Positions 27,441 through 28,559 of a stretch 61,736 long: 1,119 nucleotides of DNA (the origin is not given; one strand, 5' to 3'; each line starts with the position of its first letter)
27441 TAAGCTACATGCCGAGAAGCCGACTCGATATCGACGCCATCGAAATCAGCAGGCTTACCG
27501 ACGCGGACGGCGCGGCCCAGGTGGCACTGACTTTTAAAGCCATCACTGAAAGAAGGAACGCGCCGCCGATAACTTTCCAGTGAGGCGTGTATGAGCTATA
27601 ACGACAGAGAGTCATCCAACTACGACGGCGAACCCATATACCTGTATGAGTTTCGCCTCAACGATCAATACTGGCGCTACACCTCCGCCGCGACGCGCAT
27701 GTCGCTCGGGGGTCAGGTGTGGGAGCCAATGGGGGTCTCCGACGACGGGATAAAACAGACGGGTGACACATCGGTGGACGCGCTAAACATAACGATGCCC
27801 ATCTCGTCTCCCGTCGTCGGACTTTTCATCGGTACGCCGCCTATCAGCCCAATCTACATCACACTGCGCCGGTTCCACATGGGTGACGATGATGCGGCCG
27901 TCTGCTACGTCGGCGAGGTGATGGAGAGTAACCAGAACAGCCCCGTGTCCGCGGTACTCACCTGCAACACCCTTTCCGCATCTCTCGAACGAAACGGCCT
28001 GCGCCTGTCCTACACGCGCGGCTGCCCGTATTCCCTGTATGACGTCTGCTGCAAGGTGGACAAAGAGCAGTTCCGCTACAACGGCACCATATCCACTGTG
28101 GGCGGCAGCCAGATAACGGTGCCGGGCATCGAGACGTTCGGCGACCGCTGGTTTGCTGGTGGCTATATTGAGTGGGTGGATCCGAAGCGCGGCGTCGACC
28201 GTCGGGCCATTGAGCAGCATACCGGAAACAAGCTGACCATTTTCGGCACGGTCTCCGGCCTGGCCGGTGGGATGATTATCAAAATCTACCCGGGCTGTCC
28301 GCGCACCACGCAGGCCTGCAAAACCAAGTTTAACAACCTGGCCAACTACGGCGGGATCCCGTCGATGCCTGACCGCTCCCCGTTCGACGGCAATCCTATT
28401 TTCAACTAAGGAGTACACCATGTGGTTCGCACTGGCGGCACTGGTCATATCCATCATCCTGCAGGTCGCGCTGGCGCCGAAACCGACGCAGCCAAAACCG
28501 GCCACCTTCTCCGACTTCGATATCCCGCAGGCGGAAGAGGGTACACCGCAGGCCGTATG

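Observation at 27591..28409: Tail-tip protein with a C-terminal cysteine cluster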

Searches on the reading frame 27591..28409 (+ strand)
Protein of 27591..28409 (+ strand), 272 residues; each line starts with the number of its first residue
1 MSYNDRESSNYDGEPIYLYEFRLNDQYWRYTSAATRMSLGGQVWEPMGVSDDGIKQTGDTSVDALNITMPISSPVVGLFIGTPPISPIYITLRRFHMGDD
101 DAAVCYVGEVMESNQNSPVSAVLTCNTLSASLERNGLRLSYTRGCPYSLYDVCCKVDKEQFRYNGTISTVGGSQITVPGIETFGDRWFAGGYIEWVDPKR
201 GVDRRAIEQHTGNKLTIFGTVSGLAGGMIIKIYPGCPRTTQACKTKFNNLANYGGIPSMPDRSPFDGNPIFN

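Call 3: search_protein_families(library=pfam, proteins=[window:27591-28409:+], max_evalue=0.01)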
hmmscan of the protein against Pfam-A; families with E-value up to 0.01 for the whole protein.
window:27591-28409:+ (272 aa): 2 families
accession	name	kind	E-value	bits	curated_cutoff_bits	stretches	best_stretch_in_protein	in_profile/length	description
PF09356.15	Phage_BR0599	-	1.4e-17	64.2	22.9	1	186-261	1-78/80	Phage conserved hypothetical protein BR0599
PF09931.15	Phage_phiJL001_Gp84_N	-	3.4e-08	34.2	26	1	24-157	25-160/160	Baseplate hub protein, N-terminal attachment domain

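Call 4: search_protein_families(library=phrogs, proteins=[window:27591-28409:+], max_evalue=0.001)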
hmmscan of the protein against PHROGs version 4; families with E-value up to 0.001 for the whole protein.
window:27591-28409:+ (272 aa): 4 families
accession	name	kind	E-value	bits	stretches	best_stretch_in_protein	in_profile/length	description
phrog_778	-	tail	2.1e-94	317.1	1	1-271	1-275/287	tail assembly protein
phrog_28246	-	tail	2.1e-63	213.7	1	133-271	2-140/140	tail assembly protein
phrog_35248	-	unknown function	7.1e-43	146.5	1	1-100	1-100/120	-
phrog_15205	-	tail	1.1e-39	137.3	1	24-270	222-466/467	tail assembly protein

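Call 5: search_solved_structures(query=window:27591-28409:+, max_evalue=1, show_alignments=3)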
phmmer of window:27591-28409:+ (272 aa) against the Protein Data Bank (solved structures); distinct sequences matched with E-value up to 1: 4.
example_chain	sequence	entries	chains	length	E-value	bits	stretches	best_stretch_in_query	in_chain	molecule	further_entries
8vjh_D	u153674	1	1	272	5.5e-121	406.3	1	1-271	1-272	Baseplate hub 1 protein, gp27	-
8rk3_g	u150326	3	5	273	1.3e-47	165.6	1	1-270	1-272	DUF2163 domain-containing protein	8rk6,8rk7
8gtc_P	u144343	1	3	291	3.4e-07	33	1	149-263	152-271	Hub protein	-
6tba_7A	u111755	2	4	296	8.1e-06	28.4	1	125-262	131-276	Uncharacterized protein | Putative gene transfer agent protein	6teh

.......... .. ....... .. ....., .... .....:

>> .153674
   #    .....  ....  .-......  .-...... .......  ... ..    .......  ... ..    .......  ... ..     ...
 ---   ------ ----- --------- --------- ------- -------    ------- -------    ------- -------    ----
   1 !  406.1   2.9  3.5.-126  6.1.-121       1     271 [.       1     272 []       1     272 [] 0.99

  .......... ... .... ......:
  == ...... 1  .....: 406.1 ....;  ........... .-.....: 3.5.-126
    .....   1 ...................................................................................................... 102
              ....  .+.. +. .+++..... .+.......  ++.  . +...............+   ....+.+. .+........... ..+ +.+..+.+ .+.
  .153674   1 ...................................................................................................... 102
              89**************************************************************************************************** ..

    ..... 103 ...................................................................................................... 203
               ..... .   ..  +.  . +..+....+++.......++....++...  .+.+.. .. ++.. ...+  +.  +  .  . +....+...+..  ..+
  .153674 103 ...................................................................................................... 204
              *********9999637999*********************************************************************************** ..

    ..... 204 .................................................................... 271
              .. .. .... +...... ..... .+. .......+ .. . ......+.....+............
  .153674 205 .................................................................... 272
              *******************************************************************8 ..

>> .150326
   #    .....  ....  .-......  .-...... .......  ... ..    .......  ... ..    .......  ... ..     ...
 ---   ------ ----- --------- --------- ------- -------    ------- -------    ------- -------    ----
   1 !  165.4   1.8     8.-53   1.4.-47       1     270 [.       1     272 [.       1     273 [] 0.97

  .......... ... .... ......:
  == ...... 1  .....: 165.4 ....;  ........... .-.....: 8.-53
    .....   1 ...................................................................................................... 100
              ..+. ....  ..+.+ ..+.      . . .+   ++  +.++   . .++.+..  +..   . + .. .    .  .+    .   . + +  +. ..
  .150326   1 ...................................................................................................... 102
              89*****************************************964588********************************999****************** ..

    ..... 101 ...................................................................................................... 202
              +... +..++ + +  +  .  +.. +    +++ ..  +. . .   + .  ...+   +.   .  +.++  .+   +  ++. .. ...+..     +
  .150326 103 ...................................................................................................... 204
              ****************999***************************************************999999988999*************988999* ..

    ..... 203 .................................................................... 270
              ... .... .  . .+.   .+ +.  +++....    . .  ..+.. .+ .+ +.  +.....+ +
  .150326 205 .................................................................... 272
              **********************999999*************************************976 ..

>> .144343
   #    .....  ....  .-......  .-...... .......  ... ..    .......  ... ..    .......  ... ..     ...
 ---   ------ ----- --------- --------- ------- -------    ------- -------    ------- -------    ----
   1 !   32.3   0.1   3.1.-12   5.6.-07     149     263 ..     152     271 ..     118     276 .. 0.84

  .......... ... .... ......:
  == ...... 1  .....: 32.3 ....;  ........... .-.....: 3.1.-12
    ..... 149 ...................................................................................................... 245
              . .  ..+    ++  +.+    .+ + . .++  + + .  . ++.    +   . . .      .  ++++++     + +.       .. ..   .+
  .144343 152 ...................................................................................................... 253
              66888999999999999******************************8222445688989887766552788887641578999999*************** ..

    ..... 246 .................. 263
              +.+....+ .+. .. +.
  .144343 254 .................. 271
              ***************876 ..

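Call 17: find_homologous_proteins(query=window:27591-28409:+, max_evalue=0.001)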
Query window:27591-28409:+ (272 aa): 111 proteins with E <= 0.001 among 499 candidates.
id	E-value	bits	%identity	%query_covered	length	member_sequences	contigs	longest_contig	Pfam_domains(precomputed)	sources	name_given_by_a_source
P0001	5.6e-187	638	100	100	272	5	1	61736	PF09356.16,PF09931.16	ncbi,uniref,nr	ncbi:tail assembly protein [Cronobacter phage JC01]|uniref:Tail assembly protein n=1 Tax=Cronobacter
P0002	2.9e-158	543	82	100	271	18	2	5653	PF09356.16,PF09931.16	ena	-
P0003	3.4e-155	533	81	100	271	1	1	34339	PF09356.16,PF09931.16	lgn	-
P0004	4.1e-154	530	81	100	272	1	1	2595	PF09356.16,PF09931.16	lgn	-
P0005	4.6e-154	530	81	100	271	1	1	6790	PF09356.16,PF09931.16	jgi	jgi:uncharacterized phage protein (TIGR02218 family)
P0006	5.5e-152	523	81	100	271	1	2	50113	PF09356.16,PF09931.16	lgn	-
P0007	5.4e-151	520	80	100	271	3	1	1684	PF09356.16,PF09931.16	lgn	-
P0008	1.3e-149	515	78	100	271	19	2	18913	PF09356.16,PF09931.16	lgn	-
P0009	1.5e-148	512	76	100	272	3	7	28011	PF09356.16,PF09931.16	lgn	-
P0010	1.5e-148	512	77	100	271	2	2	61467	PF09356.16,PF09931.16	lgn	-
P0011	8.9e-142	489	75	100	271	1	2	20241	PF09356.16,PF09931.16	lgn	-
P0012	8.2e-137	473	71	100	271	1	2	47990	PF09356.16,PF09931.16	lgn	-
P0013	1.2e-135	469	71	100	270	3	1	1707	PF09356.16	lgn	-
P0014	4.8e-133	461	69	100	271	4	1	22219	PF09356.16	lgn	-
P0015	5.5e-133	461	69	100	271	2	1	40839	PF09356.16,PF09931.16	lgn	-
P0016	5.3e-132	457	69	100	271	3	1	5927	PF09356.16,PF09931.16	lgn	-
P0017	2.0e-131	455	70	100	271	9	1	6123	PF09356.16,PF09931.16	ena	-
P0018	4.7e-130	451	69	100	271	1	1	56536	PF09356.16,PF09931.16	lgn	-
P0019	1.0e-129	450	69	100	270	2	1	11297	PF09356.16,PF09931.16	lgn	-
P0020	2.4e-127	442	69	100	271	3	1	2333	PF09356.16,PF09931.16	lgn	-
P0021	3.0e-119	415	64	100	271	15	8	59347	PF09356.16,PF09931.16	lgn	-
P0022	4.1e-119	415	63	100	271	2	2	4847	PF09356.16,PF09931.16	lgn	-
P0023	1.4e-117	410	63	100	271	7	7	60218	PF09356.16,PF09931.16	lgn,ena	-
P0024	2.7e-115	402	64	100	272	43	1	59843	PF09356.16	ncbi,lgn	ncbi:phage BR0599 family protein [Salmonella enterica subsp. enterica serovar Newport]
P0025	3.3e-114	399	63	100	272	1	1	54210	PF09356.16,PF09931.16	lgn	-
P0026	4.9e-112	392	79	75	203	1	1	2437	PF09356.16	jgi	jgi:uncharacterized phage protein (TIGR02218 family)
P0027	2.2e-111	390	61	100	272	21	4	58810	PF09356.16,PF09931.16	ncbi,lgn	ncbi:phage BR0599 family protein [Providencia sp. CRPN22473]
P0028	2.3e-111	390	61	100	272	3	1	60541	PF09356.16,PF09931.16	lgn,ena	-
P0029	3.6e-110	386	60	100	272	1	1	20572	PF09356.16,PF09931.16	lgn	-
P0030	1.1e-108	381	59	100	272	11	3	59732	PF09356.16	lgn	-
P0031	2.0e-105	370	58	100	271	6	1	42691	PF09356.16,PF09931.16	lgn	-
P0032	2.5e-105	370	59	100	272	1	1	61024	PF09356.16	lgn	-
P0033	5.1e-103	362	57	100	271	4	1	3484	PF09356.16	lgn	-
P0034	8.9e-103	361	56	100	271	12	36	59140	PF09356.16,PF09931.16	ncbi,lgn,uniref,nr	ncbi:phage BR0599 family protein [Proteus mirabilis]|uniref:phage BR0599 family protein n=1 Tax=Prot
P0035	5.4e-102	359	56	100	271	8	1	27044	PF09356.16,PF09931.16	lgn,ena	-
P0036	8.2e-102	358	56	100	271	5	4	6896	PF09356.16,PF09931.16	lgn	-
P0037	9.7e-101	355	55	100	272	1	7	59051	PF09356.16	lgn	-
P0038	1.1e-98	348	64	85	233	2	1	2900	PF09356.16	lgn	-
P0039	5.4e-93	329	52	100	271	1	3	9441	PF09356.16,PF09931.16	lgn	-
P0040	4.0e-90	320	49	100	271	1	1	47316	PF09356.16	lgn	-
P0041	3.4e-89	317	51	100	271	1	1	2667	PF09356.16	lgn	-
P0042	4.9e-88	313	48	100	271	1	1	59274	PF09356.16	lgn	-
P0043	2.9e-87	311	51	100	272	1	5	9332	PF09356.16,PF09931.16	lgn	-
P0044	3.6e-85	304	48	100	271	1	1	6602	PF09356.16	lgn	-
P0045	2.8e-80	288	47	100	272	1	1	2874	PF09356.16,PF09931.16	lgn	-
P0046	5.1e-80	287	46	100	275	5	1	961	PF09356.16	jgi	-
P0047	5.5e-78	280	45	100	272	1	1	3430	PF09356.16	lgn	-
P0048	5.8e-77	277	45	100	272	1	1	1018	PF09356.16,PF09931.16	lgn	-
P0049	2.0e-75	272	45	100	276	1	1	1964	PF09356.16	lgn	-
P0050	4.7e-75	270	45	100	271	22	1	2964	PF09356.16,PF09931.16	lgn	-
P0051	8.8e-75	270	42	100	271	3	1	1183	PF09356.16,PF09931.16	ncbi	-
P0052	1.3e-73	266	44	100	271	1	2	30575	PF09356.16,PF09931.16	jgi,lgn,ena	-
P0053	1.6e-73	265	44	100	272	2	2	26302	PF09356.16,PF09931.16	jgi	jgi:uncharacterized phage protein (TIGR02218 family)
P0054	2.7e-73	265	44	100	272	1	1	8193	PF09356.16,PF09931.16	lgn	-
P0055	3.1e-73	264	45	100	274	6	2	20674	PF09356.16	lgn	-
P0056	9.1e-73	263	42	100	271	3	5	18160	PF09356.16,PF09931.16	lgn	-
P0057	1.8e-72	262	45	100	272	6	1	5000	PF09356.16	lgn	-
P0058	2.7e-72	261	44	100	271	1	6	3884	PF09356.16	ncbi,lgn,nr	ncbi:MAG: phage BR0599 family protein [Bradyrhizobium sp.]|nr:phage BR0599 family protein [Bradyrhiz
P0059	2.9e-72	261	47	100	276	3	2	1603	PF09356.16,PF09931.16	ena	-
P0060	4.5e-72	261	45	100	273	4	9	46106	PF09356.16,PF09931.16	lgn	-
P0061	7.0e-72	260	41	100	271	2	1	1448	PF09356.16,PF09931.16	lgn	-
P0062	1.1e-71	259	43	100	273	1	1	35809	PF09356.16,PF09931.16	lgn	-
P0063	4.2e-71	257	41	100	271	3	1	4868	PF09356.16,PF09931.16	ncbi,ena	-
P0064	5.7e-71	257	40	100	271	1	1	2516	PF09356.16,PF09931.16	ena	-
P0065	1.1e-70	256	44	100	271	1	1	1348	PF09356.16,PF09931.16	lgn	-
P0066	1.5e-70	256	43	100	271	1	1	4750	PF09356.16,PF09931.16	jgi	jgi:uncharacterized phage protein (TIGR02218 family)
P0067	3.5e-70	254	46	96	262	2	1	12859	PF09356.16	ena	-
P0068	6.0e-70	254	44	100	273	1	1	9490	PF09356.16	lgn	-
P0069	3.1e-69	251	39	100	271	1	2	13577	PF09356.16,PF09931.16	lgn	-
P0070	3.8e-69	251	66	59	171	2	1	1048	PF09931.16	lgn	-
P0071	1.5e-68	249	42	100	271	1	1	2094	PF09356.16,PF09931.16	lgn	-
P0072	1.6e-67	246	41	100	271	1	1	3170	PF09356.16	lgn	-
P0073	3.0e-67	245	42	100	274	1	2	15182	PF09356.16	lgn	-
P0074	3.7e-67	245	44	100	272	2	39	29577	PF09356.16,PF09931.16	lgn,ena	-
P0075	6.9e-67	244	39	100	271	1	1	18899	PF09356.16,PF09931.16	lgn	-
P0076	1.8e-66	242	41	99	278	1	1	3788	PF09356.16,PF09931.16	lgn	-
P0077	2.4e-66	242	40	100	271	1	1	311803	PF09356.16,PF09931.16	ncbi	-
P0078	3.3e-66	241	41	100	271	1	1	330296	PF09356.16,PF09931.16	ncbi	-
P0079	1.9e-65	239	41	100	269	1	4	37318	PF09356.16,PF09931.16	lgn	-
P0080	3.7e-65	238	41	99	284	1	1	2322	PF09356.16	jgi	jgi:uncharacterized phage protein (TIGR02218 family)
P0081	7.5e-65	237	42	100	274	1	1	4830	PF09356.16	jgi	jgi:uncharacterized phage protein (TIGR02218 family)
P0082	1.3e-64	236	43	100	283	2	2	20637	PF09356.16,PF09931.16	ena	-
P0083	5.9e-64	234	41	100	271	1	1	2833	PF09356.16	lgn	-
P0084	1.2e-63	233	42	100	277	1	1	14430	PF09356.16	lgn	-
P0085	6.1e-63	231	41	100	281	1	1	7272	PF09356.16,PF09931.16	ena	-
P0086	2.4e-62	229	40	100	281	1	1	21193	PF09356.16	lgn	-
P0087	8.1e-62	227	39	100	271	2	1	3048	PF09356.16,PF09931.16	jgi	jgi:uncharacterized phage protein (TIGR02218 family)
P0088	2.5e-61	225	39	100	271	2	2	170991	PF09356.16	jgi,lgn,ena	-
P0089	4.9e-60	221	41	98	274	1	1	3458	PF09356.16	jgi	jgi:uncharacterized phage protein (TIGR02218 family)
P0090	1.2e-59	220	39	100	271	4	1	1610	PF09356.16,PF09931.16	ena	-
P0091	1.2e-58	217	39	100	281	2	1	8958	PF09356.16,PF09931.16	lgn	-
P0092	1.3e-58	216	39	100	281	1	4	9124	PF09356.16,PF09931.16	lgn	-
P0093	6.4e-58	214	39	100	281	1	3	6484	PF09356.16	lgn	-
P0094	1.4e-57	213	40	100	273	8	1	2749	PF09356.16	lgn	-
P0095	1.7e-57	213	39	100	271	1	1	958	PF09356.16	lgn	-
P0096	4.3e-57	212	41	100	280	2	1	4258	PF09356.16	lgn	-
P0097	1.2e-56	210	41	99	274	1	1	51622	PF09356.16,PF09931.16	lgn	-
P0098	1.5e-56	210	40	100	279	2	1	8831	PF09356.16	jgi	-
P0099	2.0e-56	209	39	100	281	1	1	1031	PF09356.16,PF09931.16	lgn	-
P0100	1.7e-55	206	39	99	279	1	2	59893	PF09356.16,PF09931.16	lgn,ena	-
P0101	2.6e-54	202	34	99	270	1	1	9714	PF09356.16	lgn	-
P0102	4.4e-54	202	38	100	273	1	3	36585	PF09356.16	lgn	-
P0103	1.0e-53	200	41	99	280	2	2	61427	PF09356.16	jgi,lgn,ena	-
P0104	1.7e-53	200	41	100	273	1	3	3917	PF09356.16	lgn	-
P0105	5.7e-53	198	40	99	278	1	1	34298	PF09356.16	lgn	-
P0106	4.6e-52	195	40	100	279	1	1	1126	PF09356.16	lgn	-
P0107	8.0e-52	194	38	100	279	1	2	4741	PF09356.16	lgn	-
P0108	8.4e-51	191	39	100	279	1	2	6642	PF09356.16,PF09931.16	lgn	-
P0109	2.1e-31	127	31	99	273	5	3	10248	PF09356.16,PF09931.16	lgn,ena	-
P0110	3.5e-28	117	29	98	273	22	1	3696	PF09356.16,PF09931.16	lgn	-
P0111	2.7e-22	97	28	94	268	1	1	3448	PF09356.16,PF09931.16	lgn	-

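Call 24: search_solved_structures(query=A1, max_evalue=10, show_alignments=5)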
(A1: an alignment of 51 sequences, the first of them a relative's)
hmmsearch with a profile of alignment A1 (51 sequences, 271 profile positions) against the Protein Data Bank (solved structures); distinct sequences matched with E-value up to 10: 6.
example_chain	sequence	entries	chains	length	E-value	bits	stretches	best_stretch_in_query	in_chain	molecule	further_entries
8vjh_D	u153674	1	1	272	8.8e-120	402.2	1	1-271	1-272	Baseplate hub 1 protein, gp27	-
8rk3_g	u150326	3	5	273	3.7e-79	269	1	1-271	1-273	DUF2163 domain-containing protein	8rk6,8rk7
8gtc_P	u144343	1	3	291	2.9e-14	56.2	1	151-263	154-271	Hub protein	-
6tba_7A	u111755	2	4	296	1.5e-11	47.3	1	87-262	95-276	Uncharacterized protein | Putative gene transfer agent protein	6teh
8iyk_L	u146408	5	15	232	0.25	13.8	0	15-73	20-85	Tail tip protein L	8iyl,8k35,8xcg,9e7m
4b4p_A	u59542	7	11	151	0.47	12.9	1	98-167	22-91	F18 FIMBRIAL ADHESIN AC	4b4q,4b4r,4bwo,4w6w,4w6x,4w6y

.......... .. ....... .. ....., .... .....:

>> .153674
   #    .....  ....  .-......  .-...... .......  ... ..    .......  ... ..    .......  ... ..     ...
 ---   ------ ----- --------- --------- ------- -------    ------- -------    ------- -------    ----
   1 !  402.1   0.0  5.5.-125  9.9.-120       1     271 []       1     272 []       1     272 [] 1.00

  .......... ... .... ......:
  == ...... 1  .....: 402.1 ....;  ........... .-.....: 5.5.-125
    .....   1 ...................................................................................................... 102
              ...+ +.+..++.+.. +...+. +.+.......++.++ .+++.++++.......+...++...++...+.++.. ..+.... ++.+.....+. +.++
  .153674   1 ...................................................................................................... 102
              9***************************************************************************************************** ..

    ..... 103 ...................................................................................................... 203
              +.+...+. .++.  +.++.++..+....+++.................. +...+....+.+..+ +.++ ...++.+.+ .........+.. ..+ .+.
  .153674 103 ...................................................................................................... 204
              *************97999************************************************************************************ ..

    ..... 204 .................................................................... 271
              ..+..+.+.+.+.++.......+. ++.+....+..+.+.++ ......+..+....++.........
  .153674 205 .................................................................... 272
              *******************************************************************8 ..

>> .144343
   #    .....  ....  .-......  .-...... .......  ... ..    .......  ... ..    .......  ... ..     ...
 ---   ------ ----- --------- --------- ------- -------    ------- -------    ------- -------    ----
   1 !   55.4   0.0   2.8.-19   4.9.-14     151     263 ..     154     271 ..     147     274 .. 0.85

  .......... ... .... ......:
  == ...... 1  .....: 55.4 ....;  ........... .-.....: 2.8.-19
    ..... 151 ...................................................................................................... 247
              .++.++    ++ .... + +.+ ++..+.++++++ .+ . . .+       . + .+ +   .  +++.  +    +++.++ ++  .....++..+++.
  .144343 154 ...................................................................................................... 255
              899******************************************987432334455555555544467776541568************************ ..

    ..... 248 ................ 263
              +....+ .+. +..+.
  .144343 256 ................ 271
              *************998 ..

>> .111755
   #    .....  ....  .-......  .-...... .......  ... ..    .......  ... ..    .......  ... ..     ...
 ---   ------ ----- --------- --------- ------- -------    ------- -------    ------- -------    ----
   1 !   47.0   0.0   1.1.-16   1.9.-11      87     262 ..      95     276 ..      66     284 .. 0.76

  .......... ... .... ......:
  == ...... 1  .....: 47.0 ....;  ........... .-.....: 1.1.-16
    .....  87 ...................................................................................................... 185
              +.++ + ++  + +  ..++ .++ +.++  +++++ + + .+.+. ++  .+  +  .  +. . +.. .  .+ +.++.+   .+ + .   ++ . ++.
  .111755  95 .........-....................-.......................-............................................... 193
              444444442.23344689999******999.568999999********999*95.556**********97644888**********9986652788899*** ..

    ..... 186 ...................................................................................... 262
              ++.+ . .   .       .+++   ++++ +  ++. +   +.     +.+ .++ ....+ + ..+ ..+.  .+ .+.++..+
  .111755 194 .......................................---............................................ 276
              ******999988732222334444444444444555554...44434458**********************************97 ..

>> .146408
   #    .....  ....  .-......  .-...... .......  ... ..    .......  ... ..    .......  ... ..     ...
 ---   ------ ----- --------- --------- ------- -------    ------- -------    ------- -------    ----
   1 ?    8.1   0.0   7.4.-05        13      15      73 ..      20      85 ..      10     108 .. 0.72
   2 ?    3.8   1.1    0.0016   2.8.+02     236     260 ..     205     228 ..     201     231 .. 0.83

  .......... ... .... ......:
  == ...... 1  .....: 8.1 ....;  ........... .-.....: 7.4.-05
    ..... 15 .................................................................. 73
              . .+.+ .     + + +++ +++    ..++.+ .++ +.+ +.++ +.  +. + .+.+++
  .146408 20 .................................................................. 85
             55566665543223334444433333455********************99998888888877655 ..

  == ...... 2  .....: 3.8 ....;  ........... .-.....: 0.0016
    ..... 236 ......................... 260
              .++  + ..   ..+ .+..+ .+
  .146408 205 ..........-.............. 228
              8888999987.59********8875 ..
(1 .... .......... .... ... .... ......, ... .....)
